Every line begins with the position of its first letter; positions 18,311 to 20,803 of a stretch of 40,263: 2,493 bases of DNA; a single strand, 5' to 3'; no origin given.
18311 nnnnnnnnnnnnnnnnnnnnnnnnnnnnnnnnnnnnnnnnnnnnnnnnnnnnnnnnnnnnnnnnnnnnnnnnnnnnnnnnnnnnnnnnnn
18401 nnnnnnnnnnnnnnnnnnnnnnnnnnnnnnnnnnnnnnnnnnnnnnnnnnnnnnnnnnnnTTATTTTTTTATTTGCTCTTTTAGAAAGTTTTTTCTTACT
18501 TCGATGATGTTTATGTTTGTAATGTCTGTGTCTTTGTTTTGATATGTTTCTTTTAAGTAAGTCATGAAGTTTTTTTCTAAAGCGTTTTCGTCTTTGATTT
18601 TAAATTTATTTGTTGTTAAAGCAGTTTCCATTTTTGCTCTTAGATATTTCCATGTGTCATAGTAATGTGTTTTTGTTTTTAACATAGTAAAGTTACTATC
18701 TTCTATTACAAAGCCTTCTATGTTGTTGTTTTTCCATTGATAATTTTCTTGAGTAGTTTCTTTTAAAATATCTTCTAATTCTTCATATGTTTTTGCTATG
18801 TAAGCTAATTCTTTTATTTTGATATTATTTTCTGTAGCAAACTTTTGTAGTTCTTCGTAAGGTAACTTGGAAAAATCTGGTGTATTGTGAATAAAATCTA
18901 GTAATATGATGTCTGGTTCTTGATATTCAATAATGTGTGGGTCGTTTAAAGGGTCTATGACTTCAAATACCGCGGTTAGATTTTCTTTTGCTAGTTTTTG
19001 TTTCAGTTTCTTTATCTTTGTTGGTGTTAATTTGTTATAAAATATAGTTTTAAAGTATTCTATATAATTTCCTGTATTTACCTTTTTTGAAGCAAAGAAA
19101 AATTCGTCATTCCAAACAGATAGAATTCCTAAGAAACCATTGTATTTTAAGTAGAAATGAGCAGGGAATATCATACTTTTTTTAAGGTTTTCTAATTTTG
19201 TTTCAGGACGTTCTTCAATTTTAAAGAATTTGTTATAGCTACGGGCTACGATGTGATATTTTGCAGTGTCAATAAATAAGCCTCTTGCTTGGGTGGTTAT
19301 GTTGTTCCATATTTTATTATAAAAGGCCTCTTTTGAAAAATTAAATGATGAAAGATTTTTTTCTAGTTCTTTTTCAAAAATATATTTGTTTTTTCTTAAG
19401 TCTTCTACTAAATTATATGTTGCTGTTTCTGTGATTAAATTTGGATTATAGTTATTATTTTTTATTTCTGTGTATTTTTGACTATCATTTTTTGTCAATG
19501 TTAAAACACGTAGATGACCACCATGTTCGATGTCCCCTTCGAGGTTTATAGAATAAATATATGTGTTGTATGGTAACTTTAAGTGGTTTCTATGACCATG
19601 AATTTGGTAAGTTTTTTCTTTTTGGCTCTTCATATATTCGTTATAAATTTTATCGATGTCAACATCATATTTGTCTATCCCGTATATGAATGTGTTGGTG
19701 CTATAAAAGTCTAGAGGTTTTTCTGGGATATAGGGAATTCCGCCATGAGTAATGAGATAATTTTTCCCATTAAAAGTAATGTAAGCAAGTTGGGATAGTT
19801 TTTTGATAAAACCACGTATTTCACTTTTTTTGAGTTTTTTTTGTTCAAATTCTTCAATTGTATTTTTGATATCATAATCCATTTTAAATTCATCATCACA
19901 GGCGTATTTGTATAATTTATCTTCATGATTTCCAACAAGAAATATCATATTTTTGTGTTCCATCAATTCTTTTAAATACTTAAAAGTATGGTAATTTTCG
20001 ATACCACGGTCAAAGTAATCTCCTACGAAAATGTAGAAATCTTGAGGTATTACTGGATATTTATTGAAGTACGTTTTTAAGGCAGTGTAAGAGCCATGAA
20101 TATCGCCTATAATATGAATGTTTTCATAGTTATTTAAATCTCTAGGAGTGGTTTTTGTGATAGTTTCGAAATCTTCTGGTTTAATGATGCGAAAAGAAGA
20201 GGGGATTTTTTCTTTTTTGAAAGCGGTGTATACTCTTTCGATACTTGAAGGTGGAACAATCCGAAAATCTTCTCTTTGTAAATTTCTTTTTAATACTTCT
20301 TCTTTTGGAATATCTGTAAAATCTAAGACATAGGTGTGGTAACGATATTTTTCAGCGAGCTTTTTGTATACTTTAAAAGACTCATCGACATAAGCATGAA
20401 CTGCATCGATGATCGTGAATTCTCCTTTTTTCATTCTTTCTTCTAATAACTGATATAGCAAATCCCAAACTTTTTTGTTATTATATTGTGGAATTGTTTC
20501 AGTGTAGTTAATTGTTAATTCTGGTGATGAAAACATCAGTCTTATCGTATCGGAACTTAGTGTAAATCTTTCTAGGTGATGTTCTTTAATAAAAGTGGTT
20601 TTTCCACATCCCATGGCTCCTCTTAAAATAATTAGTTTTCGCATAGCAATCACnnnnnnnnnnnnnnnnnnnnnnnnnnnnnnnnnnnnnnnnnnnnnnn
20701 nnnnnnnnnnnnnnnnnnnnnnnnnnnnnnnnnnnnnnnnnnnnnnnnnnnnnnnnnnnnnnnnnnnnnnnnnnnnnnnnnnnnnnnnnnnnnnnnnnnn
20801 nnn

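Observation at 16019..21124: Pnkp partnered with base-excision enzymes instead of Hen1: candidate excise/heal/seal module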

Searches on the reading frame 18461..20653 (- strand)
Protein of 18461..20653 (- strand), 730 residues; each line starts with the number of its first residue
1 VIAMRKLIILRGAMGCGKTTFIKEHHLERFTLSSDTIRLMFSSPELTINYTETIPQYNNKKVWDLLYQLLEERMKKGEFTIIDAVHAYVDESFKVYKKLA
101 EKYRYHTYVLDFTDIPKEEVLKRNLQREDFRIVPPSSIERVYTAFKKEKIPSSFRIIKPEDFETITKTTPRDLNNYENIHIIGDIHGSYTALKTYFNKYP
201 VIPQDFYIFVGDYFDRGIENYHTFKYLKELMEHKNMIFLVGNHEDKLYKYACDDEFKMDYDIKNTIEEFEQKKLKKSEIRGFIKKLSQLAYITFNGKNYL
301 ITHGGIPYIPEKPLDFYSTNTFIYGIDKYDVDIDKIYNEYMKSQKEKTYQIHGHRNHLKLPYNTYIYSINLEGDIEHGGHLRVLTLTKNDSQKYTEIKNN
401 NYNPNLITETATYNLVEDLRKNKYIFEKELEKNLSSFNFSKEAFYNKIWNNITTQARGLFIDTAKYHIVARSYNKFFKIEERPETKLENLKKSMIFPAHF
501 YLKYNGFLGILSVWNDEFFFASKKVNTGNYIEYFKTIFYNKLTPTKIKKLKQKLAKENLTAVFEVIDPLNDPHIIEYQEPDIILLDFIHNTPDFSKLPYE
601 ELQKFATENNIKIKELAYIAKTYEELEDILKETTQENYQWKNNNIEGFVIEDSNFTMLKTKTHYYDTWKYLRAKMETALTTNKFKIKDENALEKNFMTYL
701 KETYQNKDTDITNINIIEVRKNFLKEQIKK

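Call 3: search_protein_families(library=pfam, proteins=[window:18461-20653:-], max_evalue=0.01)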
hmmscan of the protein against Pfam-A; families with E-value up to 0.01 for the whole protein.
window:18461-20653:- (730 aa): 6 families
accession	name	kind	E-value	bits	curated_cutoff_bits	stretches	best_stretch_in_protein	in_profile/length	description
PF09511.15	RNA_lig_T4_1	-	4.1e-43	148.3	28.3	1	455-665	1-227/227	RNA ligase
PF00149.33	Metallophos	-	4.7e-17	63.5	21.5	1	179-358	3-159/191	Calcineurin-like phosphoesterase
PF13671.12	AAA_33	-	9.3e-14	52.4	27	1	7-129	1-120/143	AAA domain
PF13173.12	AAA_14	-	0.00015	22.2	27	1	5-108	2-93/129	AAA domain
PF06414.18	Zeta_toxin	-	0.00019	21.4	22.3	1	6-147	17-168/199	Zeta toxin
PF02367.23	TsaE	-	0.0097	16.3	26.6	0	5-25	21-41/128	Threonylcarbamoyl adenosine biosynthesis protein TsaE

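Call 4: search_protein_families(library=ncbifam, proteins=[window:18461-20653:-], max_evalue=0.01)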
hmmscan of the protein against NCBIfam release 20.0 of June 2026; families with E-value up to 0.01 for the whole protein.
window:18461-20653:- (730 aa): 8 families
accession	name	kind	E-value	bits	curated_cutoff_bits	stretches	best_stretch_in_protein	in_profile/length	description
TIGR04075.1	bacter_Pnkp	equivalog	2.4e-28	98.8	750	1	5-306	8-323/851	polynucleotide kinase-phosphatase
NF010148.0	PRK13625.1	equivalog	1.7e-11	44.2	340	1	179-355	3-193/245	bis(5'-nucleosyl)-tetraphosphatase PrpE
NF007425.0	PRK09968.1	equivalog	7.3e-10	38.9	332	1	174-307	12-144/218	protein-serine/threonine phosphatase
NF001204.0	PRK00166.1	equivalog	6.4e-09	35.5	176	1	179-307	3-124/276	symmetrical bis(5'-nucleosyl)-tetraphosphatase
NF008516.0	PRK11439.1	equivalog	2.9e-06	27.4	326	1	174-246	14-83/218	protein-serine/threonine phosphatase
NF005255.0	PRK06762.2-2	equivalog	3.6e-06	27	140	1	4-130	2-122/163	hypothetical protein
NF005257.0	PRK06762.3-2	equivalog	0.00025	20.8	202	1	1-128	1-120/170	hypothetical protein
TIGR00668.1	apaH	equivalog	0.0011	18.5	222.85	1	180-253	4-76/279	bis(5'-nucleosyl)-tetraphosphatase (symmetrical) ApaH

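Call 6: search_protein_families(library=padloc, proteins=[window:18461-20653:-], max_evalue=0.01)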
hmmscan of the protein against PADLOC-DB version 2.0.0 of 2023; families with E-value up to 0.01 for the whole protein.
window:18461-20653:- (730 aa): 1 family
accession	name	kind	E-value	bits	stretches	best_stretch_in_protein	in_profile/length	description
PDLC04908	PDC-S10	-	0.0072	13.6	0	178-250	11-77/223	-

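Call 8: search_solved_structures(query=window:18461-20653:-, max_evalue=0.001)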
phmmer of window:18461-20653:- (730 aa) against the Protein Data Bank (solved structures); distinct sequences matched with E-value up to 0.001: 87 (the best 60 are shown).
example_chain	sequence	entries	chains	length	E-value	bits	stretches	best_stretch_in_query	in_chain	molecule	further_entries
6n0v_A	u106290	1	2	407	4.3e-11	45.2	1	451-657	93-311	tRNA ligase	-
6n67_A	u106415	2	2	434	5.1e-11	45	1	451-657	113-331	tRNA ligase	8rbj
9qw7_A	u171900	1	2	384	9.4e-11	44.1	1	445-661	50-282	tRNA ligase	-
9r3w_A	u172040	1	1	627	1.1e-10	43.9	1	451-657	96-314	tRNA ligase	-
6n0t_A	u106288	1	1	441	3.6e-10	42.2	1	451-657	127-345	tRNA ligase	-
8pq7_A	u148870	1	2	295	1.1e-07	33.9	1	176-260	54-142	Serine/threonine-protein phosphatase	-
7n6g_4D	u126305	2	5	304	2.1e-07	33.1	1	170-263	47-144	FAP15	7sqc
4gp7_A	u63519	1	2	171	3.6e-07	32.3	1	6-144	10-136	Metallophosphoesterase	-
1s70_A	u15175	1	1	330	3.6e-07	32.3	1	179-263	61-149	Serine/threonine protein phosphatase PP1-beta (or delta) catalytic subunit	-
4jst_A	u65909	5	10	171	4e-07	32.1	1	6-144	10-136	Metallophosphoesterase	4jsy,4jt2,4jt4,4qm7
8a8f_A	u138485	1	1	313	4.3e-07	32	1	178-263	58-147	Serine/threonine-protein phosphatase PP1-2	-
7qwj_A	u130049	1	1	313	4.3e-07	32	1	178-263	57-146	Serine/threonine-protein phosphatase PP1-2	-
1u32_A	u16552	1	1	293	5.2e-07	31.7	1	179-263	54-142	Serine/threonine protein phosphatase PP1-gamma catalytic subunit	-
4v0v_A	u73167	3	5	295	5.3e-07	31.7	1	179-263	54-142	SERINE/THREONINE-PROTEIN PHOSPHATASE PP1-GAMMA CATALYTIC SUBUNIT | PROTEIN PHOSPHATASE PP1-GAMMA CATALYTIC SUBUNIT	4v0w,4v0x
5inb_A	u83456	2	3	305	5.6e-07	31.6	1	179-263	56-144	Serine/threonine-protein phosphatase PP1-gamma catalytic subunit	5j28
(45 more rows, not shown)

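Call 14: find_homologous_proteins(query=window:18461-20653:-, max_evalue=1e-10)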
Query window:18461-20653:- (730 aa): 3821 proteins with E <= 1e-10 among 8000 candidates; the best 120 are listed.
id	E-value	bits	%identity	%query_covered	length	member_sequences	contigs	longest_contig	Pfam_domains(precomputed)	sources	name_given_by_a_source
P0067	0.0e+0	1600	98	100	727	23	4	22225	PF00149.34,PF13671.13,PF09511.16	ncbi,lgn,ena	-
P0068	0.0e+0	1109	70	99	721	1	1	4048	PF00149.34,PF13671.13,PF09511.16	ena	-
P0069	0.0e+0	1108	70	99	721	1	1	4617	PF00149.34,PF13671.13,PF09511.16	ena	-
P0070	0.0e+0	1108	70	99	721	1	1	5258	PF00149.34,PF13671.13,PF09511.16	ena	-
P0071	0.0e+0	1107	70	99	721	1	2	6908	PF00149.34,PF13671.13,PF09511.16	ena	-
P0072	0.0e+0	1106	69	99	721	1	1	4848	PF00149.34,PF13671.13,PF09511.16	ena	-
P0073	0.0e+0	1106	69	99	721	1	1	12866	PF00149.34,PF13671.13,PF09511.16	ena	-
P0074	0.0e+0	1105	69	99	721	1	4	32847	PF00149.34,PF13671.13,PF09511.16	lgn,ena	-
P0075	0.0e+0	1105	70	99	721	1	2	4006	PF00149.34,PF13671.13,PF09511.16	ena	-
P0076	0.0e+0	1104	69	99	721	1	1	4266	PF00149.34,PF13671.13,PF09511.16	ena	-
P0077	0.0e+0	1104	70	99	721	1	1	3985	PF00149.34,PF13671.13,PF09511.16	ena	-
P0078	0.0e+0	1104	70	99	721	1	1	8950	PF00149.34,PF13671.13,PF09511.16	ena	-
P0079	0.0e+0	1103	69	99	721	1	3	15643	PF00149.34,PF13671.13,PF09511.16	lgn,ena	-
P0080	0.0e+0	1103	69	99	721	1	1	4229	PF00149.34,PF13671.13,PF09511.16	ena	-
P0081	0.0e+0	1103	69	99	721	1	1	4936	PF00149.34,PF13671.13,PF09511.16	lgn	-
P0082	0.0e+0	1103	69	99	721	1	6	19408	PF00149.34,PF13671.13,PF09511.16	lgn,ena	-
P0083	0.0e+0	1103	69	99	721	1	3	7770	PF00149.34,PF13671.13,PF09511.16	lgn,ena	-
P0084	0.0e+0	1103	70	99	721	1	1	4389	PF00149.34,PF13671.13,PF09511.16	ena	-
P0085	0.0e+0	1103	69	99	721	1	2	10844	PF00149.34,PF13671.13,PF09511.16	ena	-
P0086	0.0e+0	1103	69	99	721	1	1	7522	PF00149.34,PF13671.13,PF09511.16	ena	-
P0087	0.0e+0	1102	69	99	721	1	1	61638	PF00149.34,PF13671.13,PF09511.16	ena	-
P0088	0.0e+0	1102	69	99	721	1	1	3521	PF00149.34,PF13671.13,PF09511.16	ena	-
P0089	0.0e+0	1102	69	99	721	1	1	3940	PF00149.34,PF13671.13,PF09511.16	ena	-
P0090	0.0e+0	1102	69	99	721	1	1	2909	PF00149.34,PF13671.13,PF09511.16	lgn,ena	-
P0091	0.0e+0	1102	69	99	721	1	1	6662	PF00149.34,PF13671.13,PF09511.16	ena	-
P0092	0.0e+0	1102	69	99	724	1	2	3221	PF00149.34,PF13671.13,PF09511.16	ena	-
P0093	0.0e+0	1102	69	99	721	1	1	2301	PF00149.34,PF13671.13,PF09511.16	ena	-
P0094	0.0e+0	1102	69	99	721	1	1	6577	PF00149.34,PF13671.13,PF09511.16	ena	-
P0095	0.0e+0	1102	69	99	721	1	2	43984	PF00149.34,PF13671.13,PF09511.16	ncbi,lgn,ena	-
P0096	0.0e+0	1102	69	99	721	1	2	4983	PF00149.34,PF13671.13,PF09511.16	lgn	-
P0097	0.0e+0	1101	69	99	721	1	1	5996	PF00149.34,PF13671.13,PF09511.16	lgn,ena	-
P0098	0.0e+0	1101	69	99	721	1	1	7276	PF00149.34,PF13671.13,PF09511.16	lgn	-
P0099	0.0e+0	1101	69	99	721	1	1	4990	PF00149.34,PF13671.13,PF09511.16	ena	-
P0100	0.0e+0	1101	69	99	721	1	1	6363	PF00149.34,PF13671.13,PF09511.16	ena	-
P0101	0.0e+0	1101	69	99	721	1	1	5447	PF00149.34,PF13671.13,PF09511.16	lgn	-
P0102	0.0e+0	1101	69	99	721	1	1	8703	PF00149.34,PF13671.13,PF09511.16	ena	-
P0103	0.0e+0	1101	69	99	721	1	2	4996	PF00149.34,PF13671.13,PF09511.16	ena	-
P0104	0.0e+0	1101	70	99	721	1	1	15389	PF00149.34,PF13671.13,PF09511.16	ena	-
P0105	0.0e+0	1101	69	99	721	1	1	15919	PF00149.34,PF13671.13,PF09511.16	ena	-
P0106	0.0e+0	1101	69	99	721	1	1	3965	PF00149.34,PF13671.13,PF09511.16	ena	-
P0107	0.0e+0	1101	69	99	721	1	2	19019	PF00149.34,PF13671.13,PF09511.16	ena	-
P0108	0.0e+0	1101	69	99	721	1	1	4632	PF00149.34,PF13671.13,PF09511.16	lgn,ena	-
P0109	0.0e+0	1100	69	99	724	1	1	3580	PF00149.34,PF13671.13,PF09511.16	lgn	-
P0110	0.0e+0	1100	69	99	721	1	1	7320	PF00149.34,PF13671.13,PF09511.16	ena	-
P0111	0.0e+0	1100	69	99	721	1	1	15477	PF00149.34,PF13671.13,PF09511.16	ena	-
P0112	0.0e+0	1100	69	99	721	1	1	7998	PF00149.34,PF13671.13,PF09511.16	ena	-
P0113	0.0e+0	1100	69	99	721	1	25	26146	PF00149.34,PF13671.13,PF09511.16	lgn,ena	-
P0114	0.0e+0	1100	69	99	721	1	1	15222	PF00149.34,PF13671.13,PF09511.16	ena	-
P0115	0.0e+0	1100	69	99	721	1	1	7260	PF00149.34,PF13671.13,PF09511.16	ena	-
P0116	0.0e+0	1100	69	99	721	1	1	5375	PF00149.34,PF13671.13,PF09511.16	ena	-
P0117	0.0e+0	1100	69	99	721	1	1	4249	PF00149.34,PF13671.13,PF09511.16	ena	-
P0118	0.0e+0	1100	69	99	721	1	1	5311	PF00149.34,PF13671.13,PF09511.16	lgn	-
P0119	0.0e+0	1099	69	99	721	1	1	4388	PF00149.34,PF13671.13,PF09511.16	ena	-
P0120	0.0e+0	1099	69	99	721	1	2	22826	PF00149.34,PF13671.13,PF09511.16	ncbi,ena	-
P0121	0.0e+0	1099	70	99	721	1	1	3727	PF00149.34,PF13671.13,PF09511.16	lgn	-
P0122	0.0e+0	1099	69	99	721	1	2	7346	PF00149.34,PF13671.13,PF09511.16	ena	-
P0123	0.0e+0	1099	69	99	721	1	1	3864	PF00149.34,PF13671.13,PF09511.16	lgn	-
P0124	0.0e+0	1099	69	99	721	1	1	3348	PF00149.34,PF13671.13,PF09511.16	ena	-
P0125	0.0e+0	1098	69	99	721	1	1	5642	PF00149.34,PF13671.13,PF09511.16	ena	-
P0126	0.0e+0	1098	69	99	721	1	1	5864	PF00149.34,PF13671.13,PF09511.16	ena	-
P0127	0.0e+0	1098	69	99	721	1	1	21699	PF00149.34,PF13671.13,PF09511.16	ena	-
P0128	0.0e+0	1098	69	99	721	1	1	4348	PF00149.34,PF13671.13,PF09511.16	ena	-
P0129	0.0e+0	1098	69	99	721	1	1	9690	PF00149.34,PF13671.13,PF09511.16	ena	-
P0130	0.0e+0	1098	69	99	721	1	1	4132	PF00149.34,PF13671.13,PF09511.16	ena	-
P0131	0.0e+0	1098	69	99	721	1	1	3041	PF00149.34,PF13671.13,PF09511.16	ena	-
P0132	0.0e+0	1098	70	99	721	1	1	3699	PF00149.34,PF13671.13,PF09511.16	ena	-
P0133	0.0e+0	1098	69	99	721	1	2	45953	PF00149.34,PF13671.13,PF09511.16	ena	-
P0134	0.0e+0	1098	69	99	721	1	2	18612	PF00149.34,PF13671.13,PF09511.16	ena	-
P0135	0.0e+0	1098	69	99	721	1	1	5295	PF00149.34,PF13671.13,PF09511.16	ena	-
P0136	0.0e+0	1098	69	99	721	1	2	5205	PF00149.34,PF13671.13,PF09511.16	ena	-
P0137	0.0e+0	1098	69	99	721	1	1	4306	PF00149.34,PF13671.13,PF09511.16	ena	-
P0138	0.0e+0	1098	69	99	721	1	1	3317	PF00149.34,PF13671.13,PF09511.16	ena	-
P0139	0.0e+0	1097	69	99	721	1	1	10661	PF00149.34,PF13671.13,PF09511.16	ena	-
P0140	0.0e+0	1097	69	99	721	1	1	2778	PF00149.34,PF13671.13,PF09511.16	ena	-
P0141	0.0e+0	1097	69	99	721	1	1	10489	PF00149.34,PF13671.13,PF09511.16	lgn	-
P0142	0.0e+0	1097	69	99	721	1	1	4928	PF00149.34,PF13671.13,PF09511.16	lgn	-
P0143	0.0e+0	1097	69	99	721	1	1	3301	PF00149.34,PF13671.13,PF09511.16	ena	-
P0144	0.0e+0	1097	69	99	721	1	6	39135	PF00149.34,PF13671.13,PF09511.16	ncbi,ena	-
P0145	0.0e+0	1097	69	99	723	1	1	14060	PF00149.34,PF13671.13,PF09511.16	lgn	-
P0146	0.0e+0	1097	69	99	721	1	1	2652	PF00149.34,PF13671.13,PF09511.16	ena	-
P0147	0.0e+0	1096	69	99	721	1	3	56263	PF00149.34,PF13671.13,PF09511.16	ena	-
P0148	0.0e+0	1096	69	99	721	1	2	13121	PF00149.34,PF13671.13,PF09511.16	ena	-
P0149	0.0e+0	1096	69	99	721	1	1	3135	PF00149.34,PF13671.13,PF09511.16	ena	-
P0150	0.0e+0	1096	69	99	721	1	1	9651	PF00149.34,PF13671.13,PF09511.16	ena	-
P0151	0.0e+0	1096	69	99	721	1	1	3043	PF00149.34,PF13671.13,PF09511.16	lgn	-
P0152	0.0e+0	1096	69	99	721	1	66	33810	PF00149.34,PF13671.13,PF09511.16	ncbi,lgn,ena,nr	ncbi:MAG TPA: metallophosphoesterase [Candidatus Onthocola stercoravium]|nr:metallophosphoesterase [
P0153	0.0e+0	1095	69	99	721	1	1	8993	PF00149.34,PF13671.13,PF09511.16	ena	-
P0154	0.0e+0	1095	69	99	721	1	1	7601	PF00149.34,PF13671.13,PF09511.16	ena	-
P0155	0.0e+0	1095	69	99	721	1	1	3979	PF00149.34,PF13671.13,PF09511.16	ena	-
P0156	0.0e+0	1095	69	99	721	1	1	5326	PF00149.34,PF13671.13,PF09511.16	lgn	-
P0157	0.0e+0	1095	69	99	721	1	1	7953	PF00149.34,PF13671.13,PF09511.16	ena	-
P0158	0.0e+0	1095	69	99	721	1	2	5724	PF00149.34,PF13671.13,PF09511.16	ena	-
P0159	0.0e+0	1095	69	99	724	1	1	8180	PF00149.34,PF13671.13,PF09511.16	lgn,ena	-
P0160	0.0e+0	1095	69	99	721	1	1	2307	PF00149.34,PF13671.13,PF09511.16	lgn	-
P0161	0.0e+0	1095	69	99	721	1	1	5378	PF00149.34,PF13671.13,PF09511.16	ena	-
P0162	0.0e+0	1095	69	99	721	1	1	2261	PF00149.34,PF13671.13,PF09511.16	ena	-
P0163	0.0e+0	1094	69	99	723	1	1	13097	PF00149.34,PF13671.13,PF09511.16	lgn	-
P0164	0.0e+0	1094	69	99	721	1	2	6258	PF00149.34,PF13671.13,PF09511.16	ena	-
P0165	0.0e+0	1094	69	99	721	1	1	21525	PF00149.34,PF13671.13,PF09511.16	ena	-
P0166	0.0e+0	1094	69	99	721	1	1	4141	PF00149.34,PF13671.13,PF09511.16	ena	-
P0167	0.0e+0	1094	69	99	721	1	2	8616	PF00149.34,PF13671.13,PF09511.16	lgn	-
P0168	0.0e+0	1094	69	99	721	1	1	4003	PF00149.34,PF13671.13,PF09511.16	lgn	-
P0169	0.0e+0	1094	69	99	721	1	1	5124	PF00149.34,PF13671.13,PF09511.16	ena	-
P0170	0.0e+0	1093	69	99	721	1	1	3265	PF00149.34,PF13671.13,PF09511.16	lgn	-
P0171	0.0e+0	1093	69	99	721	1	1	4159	PF00149.34,PF13671.13,PF09511.16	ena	-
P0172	0.0e+0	1093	69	99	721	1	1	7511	PF00149.34,PF13671.13,PF09511.16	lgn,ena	-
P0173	0.0e+0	1093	69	99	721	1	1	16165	PF00149.34,PF13671.13,PF09511.16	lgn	-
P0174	0.0e+0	1093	69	99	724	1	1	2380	PF00149.34,PF13671.13,PF09511.16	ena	-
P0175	0.0e+0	1093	69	99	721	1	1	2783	PF00149.34,PF13671.13,PF09511.16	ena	-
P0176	0.0e+0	1093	69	99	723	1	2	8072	PF00149.34,PF13671.13,PF09511.16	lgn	-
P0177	0.0e+0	1092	69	99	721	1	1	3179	PF00149.34,PF13671.13,PF09511.16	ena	-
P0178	0.0e+0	1092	69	99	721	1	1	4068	PF00149.34,PF13671.13,PF09511.16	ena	-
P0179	0.0e+0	1092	68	99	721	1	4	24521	PF00149.34,PF13671.13,PF09511.16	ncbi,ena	-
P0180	0.0e+0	1092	69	99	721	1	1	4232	PF00149.34,PF13671.13,PF09511.16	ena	-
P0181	0.0e+0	1091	69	99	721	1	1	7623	PF00149.34,PF13671.13,PF09511.16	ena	-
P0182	0.0e+0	1091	69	99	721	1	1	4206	PF00149.34,PF13671.13,PF09511.16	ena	-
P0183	0.0e+0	1091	69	99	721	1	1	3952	PF00149.34,PF13671.13,PF09511.16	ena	-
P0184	0.0e+0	1089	69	99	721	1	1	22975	PF06414.19,PF00149.34,PF13671.13,PF09511.16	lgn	-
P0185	0.0e+0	1089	68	99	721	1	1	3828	PF00149.34,PF13671.13,PF09511.16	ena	-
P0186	0.0e+0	1089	68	99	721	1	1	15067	PF00149.34,PF13671.13,PF09511.16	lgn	-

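Call 15: find_encoding_contigs(protein=P0067, flank=10000, max_places=3)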
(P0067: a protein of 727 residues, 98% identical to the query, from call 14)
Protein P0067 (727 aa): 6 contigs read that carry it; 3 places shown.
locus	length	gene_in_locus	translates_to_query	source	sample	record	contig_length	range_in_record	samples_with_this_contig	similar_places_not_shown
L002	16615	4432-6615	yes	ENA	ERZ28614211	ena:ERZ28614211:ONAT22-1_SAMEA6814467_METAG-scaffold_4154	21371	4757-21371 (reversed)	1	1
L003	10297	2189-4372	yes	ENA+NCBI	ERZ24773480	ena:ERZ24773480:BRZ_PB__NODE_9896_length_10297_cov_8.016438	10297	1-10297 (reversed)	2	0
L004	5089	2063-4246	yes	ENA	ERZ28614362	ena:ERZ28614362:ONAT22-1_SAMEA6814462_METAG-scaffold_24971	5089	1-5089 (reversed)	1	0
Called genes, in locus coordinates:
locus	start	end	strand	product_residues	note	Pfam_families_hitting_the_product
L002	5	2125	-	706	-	PF09371:Tex_N, PF22706:Tex_central_region, PF16921:Tex_YqgF, PF14635:HHH_7, PF12836:HHH_3, PF17674:HHH_9, PF00575:S1, PF23459:S1_RRP5 (weak), +1 more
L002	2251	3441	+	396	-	PF02683:DsbD_TM, PF13386:DsbD_2, PF00578:AhpC-TSA, PF08534:Redoxin, PF00085:Thioredoxin (faint), PF13098:Thioredoxin_2, PF13905:Thioredoxin_8 (weak)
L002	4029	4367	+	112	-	-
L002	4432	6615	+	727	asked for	PF13671:AAA_33, PF00149:Metallophos, PF09511:RNA_lig_T4_1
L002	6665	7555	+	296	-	PF02541:Ppx-GppA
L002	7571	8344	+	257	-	-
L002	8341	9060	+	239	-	PF03167:UDG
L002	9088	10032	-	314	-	-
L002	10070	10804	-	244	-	PF00702:Hydrolase, PF13419:HAD_2, PF13242:Hydrolase_like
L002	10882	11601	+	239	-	-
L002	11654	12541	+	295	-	-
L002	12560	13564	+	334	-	-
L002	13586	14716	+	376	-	PF01663:Phosphodiest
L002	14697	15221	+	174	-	PF13673:Acetyltransf_10 (weak), PF00583:Acetyltransf_1, PF13508:Acetyltransf_7, PF08445:FR47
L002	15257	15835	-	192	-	PF03167:UDG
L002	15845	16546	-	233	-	-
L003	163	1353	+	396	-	PF02683:DsbD_TM, PF13386:DsbD_2, PF00578:AhpC-TSA, PF08534:Redoxin, PF00085:Thioredoxin (faint), PF13098:Thioredoxin_2, PF13905:Thioredoxin_8 (weak)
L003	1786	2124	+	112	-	-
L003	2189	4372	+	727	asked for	PF13671:AAA_33, PF00149:Metallophos, PF09511:RNA_lig_T4_1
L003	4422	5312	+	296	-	PF02541:Ppx-GppA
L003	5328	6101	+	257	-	-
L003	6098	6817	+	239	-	PF03167:UDG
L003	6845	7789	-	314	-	-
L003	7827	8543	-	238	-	PF00702:Hydrolase, PF13419:HAD_2, PF13242:Hydrolase_like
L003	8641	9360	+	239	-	-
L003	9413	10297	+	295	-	?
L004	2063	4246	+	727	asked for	PF13671:AAA_33, PF00149:Metallophos, PF09511:RNA_lig_T4_1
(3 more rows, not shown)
